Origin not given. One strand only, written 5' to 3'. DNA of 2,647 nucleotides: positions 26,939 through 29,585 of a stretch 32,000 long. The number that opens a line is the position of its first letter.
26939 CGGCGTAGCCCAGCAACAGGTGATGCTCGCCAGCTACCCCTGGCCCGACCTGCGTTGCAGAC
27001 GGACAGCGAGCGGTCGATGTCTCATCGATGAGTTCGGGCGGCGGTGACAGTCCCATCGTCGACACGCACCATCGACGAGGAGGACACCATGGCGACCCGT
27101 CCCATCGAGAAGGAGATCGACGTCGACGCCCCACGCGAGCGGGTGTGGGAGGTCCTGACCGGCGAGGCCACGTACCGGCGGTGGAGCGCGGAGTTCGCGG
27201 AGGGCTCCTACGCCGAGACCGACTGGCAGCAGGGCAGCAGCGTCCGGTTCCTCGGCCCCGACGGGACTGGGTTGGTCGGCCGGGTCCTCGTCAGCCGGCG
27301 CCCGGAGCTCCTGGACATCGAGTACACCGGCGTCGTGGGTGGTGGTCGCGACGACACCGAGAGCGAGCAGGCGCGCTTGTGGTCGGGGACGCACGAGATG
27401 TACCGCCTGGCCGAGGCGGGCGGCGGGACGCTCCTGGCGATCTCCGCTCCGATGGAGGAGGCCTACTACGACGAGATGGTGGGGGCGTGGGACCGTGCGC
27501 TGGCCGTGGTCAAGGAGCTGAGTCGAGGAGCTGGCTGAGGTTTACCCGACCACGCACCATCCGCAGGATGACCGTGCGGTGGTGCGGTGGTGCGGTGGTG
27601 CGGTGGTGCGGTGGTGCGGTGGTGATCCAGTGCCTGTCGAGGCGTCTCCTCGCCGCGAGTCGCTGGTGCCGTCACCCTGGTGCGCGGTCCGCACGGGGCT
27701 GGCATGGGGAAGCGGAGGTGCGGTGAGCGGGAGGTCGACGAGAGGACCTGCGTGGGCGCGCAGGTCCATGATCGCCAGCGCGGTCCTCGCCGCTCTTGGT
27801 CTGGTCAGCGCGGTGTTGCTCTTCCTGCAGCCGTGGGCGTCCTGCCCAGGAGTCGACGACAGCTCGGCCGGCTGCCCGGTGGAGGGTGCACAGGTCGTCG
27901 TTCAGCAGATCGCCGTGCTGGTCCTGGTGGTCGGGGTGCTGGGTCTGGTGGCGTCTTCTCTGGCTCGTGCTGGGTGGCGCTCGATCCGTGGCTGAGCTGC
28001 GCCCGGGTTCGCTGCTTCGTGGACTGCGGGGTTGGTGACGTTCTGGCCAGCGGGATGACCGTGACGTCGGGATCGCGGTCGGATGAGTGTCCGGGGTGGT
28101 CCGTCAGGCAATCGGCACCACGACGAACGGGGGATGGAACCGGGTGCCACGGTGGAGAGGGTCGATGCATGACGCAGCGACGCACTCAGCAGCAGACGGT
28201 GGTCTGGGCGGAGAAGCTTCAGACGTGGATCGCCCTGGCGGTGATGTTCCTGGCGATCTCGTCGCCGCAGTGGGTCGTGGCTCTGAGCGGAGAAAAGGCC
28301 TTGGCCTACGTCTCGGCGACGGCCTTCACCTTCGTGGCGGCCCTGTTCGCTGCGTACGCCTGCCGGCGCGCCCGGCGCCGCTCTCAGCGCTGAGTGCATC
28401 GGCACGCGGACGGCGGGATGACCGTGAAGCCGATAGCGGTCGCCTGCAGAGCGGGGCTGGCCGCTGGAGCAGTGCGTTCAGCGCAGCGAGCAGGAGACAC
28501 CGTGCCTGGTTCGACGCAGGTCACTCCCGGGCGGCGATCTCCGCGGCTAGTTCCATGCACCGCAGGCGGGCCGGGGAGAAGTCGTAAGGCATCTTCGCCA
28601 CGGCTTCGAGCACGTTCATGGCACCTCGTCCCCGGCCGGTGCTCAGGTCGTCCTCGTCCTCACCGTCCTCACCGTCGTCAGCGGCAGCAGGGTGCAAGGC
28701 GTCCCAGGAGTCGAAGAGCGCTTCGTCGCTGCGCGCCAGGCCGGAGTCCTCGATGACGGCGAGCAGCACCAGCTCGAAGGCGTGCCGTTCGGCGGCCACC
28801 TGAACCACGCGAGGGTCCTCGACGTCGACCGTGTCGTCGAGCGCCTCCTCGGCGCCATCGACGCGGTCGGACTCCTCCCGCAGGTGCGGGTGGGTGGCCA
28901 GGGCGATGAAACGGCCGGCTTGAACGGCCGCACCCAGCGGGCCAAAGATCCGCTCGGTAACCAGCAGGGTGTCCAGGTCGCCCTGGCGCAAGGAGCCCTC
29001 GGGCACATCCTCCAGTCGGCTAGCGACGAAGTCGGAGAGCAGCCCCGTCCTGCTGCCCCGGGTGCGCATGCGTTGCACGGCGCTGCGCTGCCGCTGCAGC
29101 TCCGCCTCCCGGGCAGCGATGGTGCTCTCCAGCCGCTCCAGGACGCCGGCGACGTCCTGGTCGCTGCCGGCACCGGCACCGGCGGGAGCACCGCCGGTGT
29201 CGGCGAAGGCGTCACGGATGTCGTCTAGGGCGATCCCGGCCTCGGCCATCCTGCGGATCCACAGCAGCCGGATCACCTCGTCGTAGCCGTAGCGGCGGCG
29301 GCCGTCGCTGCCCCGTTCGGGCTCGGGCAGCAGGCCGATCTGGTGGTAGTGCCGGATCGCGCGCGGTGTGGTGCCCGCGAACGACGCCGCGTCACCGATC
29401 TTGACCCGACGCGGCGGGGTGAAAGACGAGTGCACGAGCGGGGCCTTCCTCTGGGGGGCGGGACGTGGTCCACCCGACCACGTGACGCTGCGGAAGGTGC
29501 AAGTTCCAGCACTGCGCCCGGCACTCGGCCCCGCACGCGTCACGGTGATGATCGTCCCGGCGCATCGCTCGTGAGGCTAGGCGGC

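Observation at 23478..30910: Interspersed, partly palindromic element (core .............(S)GTC) fills almost every intergenic gap of a 7.5-kb islet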

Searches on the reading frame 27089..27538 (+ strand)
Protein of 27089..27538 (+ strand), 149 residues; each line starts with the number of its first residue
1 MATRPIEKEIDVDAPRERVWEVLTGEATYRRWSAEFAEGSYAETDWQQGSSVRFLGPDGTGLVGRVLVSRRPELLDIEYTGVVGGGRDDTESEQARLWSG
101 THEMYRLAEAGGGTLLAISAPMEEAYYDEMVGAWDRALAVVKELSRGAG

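Call 12: find_encoding_contigs(protein=window:27089-27538:+, flank=10000, max_places=6)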
Protein window:27089-27538:+ (149 aa): 2 contigs read that carry it; 2 places shown.
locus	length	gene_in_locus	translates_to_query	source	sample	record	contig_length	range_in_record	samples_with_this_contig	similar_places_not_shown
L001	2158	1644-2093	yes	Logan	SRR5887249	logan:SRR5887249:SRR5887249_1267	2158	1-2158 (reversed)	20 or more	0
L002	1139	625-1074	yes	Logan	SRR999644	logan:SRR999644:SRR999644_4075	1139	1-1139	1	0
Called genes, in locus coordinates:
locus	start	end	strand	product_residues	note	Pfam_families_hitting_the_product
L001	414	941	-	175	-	-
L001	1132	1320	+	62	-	-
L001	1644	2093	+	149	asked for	PF10604:Polyketide_cyc2 (weak), PF08327:AHSA1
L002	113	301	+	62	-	-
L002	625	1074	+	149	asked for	PF10604:Polyketide_cyc2 (weak), PF08327:AHSA1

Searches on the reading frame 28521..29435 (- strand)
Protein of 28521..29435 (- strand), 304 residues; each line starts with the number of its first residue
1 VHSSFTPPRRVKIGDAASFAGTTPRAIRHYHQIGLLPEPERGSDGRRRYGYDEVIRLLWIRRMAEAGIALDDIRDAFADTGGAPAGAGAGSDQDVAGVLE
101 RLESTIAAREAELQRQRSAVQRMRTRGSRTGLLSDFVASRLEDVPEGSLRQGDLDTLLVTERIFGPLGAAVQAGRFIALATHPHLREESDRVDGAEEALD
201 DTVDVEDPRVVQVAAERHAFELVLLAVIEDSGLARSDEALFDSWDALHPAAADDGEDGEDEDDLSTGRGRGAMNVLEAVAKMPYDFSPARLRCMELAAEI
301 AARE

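Call 29: search_protein_families(library=pfam, proteins=[window:28521-29435:-], max_evalue=0.01)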
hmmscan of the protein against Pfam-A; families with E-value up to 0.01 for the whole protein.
window:28521-29435:- (304 aa): 2 families
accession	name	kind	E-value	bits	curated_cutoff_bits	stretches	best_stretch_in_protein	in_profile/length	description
PF00376.29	MerR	-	9.3e-14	51.4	28.2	1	12-49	1-38/38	MerR family regulatory protein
PF13411.12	MerR_1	-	6.9e-13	48.9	21.6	1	12-78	2-67/69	MerR HTH family regulatory protein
